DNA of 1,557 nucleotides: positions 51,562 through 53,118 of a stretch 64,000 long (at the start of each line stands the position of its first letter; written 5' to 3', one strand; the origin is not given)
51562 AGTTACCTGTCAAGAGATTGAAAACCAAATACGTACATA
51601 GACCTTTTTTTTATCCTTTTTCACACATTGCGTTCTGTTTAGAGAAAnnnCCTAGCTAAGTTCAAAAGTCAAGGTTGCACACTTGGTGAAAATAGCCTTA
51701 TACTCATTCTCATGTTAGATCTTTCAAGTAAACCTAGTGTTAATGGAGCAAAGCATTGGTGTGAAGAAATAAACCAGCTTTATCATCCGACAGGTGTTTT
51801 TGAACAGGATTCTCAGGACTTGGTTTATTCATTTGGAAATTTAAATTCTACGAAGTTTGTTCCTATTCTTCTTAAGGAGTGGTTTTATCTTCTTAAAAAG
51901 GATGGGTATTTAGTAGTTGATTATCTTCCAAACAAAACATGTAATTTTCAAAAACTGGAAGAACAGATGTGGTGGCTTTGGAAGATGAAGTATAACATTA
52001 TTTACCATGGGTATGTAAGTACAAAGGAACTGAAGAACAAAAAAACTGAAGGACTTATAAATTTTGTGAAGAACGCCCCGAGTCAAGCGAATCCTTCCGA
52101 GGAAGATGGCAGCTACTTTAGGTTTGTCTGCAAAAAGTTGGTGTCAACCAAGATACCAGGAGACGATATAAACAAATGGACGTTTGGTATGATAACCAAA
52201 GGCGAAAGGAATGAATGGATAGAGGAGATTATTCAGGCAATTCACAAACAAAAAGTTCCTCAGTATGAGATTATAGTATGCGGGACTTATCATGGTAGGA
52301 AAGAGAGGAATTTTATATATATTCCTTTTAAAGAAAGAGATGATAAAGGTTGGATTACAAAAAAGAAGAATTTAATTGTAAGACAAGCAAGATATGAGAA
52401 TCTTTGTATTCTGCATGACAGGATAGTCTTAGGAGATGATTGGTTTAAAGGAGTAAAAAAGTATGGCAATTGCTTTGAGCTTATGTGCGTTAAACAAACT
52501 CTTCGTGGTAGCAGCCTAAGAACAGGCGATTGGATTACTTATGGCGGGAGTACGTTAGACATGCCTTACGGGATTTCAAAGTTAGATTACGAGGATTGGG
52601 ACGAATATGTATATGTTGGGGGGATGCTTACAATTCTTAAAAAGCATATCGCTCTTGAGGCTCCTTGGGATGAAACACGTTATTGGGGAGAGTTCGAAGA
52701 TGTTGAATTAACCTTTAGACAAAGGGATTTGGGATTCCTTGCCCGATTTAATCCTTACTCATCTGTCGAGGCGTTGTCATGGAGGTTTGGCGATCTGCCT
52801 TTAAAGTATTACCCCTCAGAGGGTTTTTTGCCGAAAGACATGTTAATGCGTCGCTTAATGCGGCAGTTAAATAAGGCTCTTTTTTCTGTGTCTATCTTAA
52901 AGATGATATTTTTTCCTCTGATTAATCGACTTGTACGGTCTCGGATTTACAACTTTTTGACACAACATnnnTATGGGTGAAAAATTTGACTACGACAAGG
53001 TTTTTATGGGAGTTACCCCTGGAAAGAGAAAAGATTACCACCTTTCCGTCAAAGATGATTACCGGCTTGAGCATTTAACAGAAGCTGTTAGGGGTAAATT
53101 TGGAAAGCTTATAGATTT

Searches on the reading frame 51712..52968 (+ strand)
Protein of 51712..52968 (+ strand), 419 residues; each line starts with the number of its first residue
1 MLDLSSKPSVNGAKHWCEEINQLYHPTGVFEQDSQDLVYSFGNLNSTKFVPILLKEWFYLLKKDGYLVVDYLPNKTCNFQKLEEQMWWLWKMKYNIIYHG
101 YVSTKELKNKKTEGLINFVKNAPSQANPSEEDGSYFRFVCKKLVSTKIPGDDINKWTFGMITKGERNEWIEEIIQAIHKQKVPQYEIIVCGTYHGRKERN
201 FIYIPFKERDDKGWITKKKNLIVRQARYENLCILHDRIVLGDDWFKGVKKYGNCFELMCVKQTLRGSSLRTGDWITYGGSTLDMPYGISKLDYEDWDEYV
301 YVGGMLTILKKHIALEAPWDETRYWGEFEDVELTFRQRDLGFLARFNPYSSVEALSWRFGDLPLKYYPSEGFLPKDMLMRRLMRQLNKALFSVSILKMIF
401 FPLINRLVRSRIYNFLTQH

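Call 8: search_protein_families(library=pfam, proteins=[window:51712-52968:+], max_evalue=0.001)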
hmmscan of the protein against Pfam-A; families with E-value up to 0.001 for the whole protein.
window:51712-52968:+ (419 aa): 0 families

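Call 28: search_protein_families(library=ncbifam, proteins=[window:51712-52968:+], max_evalue=0.01)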
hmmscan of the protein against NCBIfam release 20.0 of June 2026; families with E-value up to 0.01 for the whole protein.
window:51712-52968:+ (419 aa): 0 families

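Call 46: search_protein_families(library=pfam, proteins=[window:51712-52968:+], max_evalue=0.5)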
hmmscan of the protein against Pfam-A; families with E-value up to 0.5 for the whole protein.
window:51712-52968:+ (419 aa): 3 families
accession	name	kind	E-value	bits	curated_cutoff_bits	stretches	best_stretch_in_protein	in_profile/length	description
PF13489.12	Methyltransf_23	-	0.0018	18.5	27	1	30-95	77-139/164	Methyltransferase domain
PF08241.18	Methyltransf_11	-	0.04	15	21.2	1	30-69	56-95/95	Methyltransferase domain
PF13847.12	Methyltransf_31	-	0.056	13.6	27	1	28-86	69-126/145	Methyltransferase domain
